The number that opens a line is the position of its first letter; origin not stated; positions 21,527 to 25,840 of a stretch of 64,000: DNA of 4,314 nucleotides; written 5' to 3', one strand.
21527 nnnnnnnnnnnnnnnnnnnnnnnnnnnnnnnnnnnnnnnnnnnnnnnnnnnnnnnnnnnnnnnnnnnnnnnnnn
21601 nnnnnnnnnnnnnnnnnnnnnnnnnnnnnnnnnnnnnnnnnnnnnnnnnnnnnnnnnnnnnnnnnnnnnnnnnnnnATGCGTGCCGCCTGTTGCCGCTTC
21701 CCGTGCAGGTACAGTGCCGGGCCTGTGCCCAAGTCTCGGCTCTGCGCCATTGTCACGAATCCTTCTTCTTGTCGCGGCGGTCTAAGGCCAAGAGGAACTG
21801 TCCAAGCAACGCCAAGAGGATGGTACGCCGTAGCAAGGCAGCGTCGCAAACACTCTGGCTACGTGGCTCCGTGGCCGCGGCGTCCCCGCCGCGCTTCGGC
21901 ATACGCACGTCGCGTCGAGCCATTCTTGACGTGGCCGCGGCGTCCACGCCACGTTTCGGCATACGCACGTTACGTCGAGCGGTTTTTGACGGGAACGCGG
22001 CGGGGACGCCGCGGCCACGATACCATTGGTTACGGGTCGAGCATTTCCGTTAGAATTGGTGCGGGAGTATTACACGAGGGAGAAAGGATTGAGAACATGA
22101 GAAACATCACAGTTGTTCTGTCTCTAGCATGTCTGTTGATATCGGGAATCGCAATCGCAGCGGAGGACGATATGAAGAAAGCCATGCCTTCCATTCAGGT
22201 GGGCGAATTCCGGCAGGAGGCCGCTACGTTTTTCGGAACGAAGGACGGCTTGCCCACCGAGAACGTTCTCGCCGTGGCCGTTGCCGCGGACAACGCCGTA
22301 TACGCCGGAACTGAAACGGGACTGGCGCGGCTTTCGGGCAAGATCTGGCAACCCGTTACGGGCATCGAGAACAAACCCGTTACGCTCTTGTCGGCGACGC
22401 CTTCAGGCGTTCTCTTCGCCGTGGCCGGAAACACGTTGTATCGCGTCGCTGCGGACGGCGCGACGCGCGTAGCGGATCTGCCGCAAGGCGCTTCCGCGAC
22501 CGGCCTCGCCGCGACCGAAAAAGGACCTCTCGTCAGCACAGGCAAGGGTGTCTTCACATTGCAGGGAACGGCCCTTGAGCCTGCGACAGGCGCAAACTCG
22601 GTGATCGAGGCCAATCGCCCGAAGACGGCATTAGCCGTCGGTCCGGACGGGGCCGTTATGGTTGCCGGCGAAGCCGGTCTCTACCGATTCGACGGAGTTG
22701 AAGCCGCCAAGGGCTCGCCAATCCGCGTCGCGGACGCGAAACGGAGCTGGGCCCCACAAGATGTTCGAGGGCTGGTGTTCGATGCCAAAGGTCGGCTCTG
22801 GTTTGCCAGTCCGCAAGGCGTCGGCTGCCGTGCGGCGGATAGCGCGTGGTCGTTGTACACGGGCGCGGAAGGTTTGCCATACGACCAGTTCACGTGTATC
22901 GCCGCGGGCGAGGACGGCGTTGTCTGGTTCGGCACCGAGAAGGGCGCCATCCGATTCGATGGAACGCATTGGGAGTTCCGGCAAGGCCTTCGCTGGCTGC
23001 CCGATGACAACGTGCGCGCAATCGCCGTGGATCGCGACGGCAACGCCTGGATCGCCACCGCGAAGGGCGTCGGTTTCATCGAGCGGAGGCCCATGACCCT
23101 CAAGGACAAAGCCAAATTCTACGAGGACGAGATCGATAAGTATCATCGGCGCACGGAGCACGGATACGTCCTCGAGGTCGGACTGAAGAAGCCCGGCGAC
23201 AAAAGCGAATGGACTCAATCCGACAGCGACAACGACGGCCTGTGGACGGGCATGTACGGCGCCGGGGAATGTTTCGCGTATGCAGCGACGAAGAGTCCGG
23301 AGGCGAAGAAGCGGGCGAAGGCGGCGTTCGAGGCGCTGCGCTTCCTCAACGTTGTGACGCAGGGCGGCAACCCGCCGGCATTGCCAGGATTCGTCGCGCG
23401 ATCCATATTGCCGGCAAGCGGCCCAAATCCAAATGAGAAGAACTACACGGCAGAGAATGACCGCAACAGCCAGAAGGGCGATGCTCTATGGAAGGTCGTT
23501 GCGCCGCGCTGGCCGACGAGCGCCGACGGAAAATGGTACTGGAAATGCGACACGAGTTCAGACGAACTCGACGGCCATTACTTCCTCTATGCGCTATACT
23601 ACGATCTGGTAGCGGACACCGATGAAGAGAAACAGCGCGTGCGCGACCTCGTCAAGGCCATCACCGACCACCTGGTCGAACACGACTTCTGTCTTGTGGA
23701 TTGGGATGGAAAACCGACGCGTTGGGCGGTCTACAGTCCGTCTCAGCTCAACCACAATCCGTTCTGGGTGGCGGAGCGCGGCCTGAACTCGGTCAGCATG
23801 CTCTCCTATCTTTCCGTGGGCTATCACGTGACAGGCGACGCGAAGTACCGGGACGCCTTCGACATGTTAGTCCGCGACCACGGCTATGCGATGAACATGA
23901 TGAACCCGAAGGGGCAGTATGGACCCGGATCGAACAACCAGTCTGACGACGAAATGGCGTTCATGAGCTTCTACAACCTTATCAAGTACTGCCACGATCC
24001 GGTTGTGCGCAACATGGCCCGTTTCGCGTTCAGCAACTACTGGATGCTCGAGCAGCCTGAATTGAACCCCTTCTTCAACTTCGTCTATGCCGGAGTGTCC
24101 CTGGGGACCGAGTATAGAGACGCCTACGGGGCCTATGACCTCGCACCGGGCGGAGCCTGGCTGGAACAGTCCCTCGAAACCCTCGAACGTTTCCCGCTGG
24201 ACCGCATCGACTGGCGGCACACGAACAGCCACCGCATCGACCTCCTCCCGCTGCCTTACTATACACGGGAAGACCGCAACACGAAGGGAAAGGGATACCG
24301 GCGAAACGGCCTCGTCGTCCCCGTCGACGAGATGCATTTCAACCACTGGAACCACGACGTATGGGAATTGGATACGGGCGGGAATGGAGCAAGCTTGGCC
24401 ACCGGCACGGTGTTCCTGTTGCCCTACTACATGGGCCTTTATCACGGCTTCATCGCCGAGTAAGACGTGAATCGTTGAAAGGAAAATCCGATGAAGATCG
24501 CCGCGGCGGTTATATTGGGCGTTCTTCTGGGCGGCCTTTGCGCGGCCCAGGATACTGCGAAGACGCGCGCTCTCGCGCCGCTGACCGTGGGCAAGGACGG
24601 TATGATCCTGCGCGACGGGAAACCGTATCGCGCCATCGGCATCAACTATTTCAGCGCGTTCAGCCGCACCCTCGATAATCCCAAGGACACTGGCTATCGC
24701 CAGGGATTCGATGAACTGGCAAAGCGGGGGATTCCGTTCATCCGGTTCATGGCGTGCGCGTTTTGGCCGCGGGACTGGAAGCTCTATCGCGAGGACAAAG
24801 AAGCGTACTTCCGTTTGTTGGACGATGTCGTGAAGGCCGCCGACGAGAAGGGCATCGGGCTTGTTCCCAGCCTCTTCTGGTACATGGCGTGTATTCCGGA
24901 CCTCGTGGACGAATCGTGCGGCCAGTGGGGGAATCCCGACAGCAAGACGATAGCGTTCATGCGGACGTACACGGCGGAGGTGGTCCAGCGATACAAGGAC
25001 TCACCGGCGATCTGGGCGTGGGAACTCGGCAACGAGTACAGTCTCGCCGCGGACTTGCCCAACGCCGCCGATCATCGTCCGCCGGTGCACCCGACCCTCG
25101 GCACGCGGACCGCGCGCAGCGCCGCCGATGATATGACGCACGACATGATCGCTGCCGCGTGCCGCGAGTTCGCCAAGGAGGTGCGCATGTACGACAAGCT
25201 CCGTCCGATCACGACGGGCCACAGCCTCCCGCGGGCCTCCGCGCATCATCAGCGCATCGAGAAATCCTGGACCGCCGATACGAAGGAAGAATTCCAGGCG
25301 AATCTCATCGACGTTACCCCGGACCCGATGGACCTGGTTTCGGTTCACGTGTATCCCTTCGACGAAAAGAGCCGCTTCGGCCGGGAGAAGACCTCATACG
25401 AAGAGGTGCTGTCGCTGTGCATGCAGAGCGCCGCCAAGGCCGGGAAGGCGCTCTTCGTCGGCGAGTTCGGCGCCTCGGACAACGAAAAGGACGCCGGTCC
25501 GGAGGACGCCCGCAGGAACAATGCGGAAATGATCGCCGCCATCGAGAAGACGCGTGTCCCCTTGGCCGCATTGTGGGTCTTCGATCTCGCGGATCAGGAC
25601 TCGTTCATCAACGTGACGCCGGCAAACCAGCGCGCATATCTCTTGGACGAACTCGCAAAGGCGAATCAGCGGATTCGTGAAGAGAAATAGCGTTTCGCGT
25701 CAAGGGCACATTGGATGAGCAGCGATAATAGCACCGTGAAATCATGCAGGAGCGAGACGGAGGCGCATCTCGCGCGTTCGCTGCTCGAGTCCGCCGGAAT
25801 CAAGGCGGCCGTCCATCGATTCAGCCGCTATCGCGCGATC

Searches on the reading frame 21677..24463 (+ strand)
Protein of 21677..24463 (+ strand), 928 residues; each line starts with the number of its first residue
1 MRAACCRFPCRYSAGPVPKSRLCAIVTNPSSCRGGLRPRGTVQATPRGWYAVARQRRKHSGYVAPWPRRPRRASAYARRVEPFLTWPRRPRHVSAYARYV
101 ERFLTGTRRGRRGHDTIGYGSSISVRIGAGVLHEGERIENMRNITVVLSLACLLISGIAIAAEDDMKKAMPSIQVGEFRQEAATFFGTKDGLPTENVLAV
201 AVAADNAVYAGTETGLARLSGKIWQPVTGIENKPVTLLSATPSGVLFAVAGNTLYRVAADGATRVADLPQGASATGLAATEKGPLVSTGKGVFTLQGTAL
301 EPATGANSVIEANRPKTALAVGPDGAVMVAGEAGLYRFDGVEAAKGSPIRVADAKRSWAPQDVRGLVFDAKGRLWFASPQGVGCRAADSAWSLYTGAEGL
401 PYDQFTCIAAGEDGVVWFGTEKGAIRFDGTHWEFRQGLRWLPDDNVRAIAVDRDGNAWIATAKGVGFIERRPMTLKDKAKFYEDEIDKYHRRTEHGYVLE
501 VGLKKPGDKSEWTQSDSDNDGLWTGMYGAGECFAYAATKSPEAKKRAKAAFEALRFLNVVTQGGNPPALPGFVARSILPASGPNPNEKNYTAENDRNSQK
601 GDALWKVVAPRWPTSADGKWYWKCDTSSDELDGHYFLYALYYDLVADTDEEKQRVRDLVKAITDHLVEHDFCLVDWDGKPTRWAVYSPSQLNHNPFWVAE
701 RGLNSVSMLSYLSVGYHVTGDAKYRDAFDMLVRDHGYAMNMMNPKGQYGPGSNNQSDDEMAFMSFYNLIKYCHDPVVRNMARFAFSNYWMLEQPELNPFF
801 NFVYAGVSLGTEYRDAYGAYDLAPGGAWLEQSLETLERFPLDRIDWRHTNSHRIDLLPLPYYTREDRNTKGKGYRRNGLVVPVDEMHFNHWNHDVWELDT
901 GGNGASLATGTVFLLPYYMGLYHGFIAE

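Call 40: search_protein_families(library=pfam, proteins=[window:21677-24463:+])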
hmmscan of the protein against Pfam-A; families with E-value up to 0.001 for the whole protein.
window:21677-24463:+ (928 aa): 2 families
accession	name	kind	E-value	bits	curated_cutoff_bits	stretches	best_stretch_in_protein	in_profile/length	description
PF07494.17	Reg_prop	-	2.5e-15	55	20.4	0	441-462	2-23/24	Two component regulator propeller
PF08450.18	SGL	-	3.6e-05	23.9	26.3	0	299-381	26-106/246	SMP-30/Gluconolactonase/LRE-like region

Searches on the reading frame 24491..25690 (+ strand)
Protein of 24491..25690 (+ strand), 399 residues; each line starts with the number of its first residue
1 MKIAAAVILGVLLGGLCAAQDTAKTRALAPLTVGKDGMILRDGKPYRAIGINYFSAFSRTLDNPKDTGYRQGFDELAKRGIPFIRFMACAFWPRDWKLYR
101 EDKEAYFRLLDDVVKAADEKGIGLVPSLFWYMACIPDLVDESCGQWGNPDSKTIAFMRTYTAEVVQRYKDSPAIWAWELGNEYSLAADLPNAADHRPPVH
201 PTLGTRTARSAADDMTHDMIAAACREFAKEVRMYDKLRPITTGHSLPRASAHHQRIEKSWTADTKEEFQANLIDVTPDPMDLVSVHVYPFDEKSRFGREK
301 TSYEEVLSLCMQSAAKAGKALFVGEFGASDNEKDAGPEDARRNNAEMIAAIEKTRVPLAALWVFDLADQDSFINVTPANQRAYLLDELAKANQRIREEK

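Call 40: search_protein_families(library=pfam, proteins=[window:24491-25690:+])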
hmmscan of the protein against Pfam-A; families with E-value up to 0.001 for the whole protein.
window:24491-25690:+ (399 aa): 2 families
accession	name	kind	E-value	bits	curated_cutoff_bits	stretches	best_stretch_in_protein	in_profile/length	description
PF00150.24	Cellulase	-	1.1e-13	51.7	23.5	1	63-354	19-259/272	Cellulase (glycosyl hydrolase family 5)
PF13204.13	Apiosidase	-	8.8e-06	26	26.5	1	103-186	80-155/320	Apiosidase-like, catalytic domain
